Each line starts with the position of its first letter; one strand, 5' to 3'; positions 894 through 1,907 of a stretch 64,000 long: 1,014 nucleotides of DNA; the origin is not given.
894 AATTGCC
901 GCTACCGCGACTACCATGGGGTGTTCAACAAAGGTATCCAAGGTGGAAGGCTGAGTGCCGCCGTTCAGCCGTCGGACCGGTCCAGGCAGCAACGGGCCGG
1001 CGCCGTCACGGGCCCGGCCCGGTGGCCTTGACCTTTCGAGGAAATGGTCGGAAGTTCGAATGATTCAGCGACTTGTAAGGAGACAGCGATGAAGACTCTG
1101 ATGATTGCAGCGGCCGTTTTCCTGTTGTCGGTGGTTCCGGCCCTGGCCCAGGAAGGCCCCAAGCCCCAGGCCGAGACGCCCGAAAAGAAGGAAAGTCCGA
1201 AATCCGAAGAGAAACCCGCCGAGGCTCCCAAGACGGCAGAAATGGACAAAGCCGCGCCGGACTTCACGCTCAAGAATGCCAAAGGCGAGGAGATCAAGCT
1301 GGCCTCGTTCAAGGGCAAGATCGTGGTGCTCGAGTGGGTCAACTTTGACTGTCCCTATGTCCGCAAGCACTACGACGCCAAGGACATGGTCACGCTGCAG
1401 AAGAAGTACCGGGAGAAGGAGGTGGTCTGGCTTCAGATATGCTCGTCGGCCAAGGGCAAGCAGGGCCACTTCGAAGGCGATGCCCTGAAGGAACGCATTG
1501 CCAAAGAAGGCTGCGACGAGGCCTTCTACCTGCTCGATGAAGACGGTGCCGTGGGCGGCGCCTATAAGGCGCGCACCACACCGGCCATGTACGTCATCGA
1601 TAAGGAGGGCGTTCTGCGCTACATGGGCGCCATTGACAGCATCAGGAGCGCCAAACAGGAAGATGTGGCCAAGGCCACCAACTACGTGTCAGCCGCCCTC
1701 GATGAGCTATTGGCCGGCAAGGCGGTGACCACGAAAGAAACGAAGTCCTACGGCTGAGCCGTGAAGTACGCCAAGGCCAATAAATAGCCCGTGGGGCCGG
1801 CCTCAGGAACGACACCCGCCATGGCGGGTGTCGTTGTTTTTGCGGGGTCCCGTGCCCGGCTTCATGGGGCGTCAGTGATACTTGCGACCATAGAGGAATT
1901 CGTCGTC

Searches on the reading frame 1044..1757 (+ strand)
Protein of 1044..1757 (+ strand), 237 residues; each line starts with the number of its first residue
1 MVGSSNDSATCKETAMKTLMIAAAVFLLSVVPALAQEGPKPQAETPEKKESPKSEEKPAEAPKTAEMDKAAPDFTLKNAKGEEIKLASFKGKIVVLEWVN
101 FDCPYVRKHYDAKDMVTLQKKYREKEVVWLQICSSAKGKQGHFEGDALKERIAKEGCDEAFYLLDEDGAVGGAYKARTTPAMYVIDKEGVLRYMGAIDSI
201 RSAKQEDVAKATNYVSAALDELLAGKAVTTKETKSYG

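Call 14: search_protein_families(library=pfam, proteins=[window:1044-1757:+], max_evalue=0.001)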
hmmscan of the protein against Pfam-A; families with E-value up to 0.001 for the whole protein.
window:1044-1757:+ (237 aa): 3 families
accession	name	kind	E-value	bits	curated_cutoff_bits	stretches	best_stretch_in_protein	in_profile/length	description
PF00578.27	AhpC-TSA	-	1.5e-16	60.9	26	1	69-194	3-124/124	AhpC/TSA family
PF08534.16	Redoxin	-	2.6e-14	53.7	26.6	1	69-205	4-141/148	Redoxin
PF00255.25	GSHPx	-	6.4e-06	26.1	27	1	73-165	3-91/108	Glutathione peroxidase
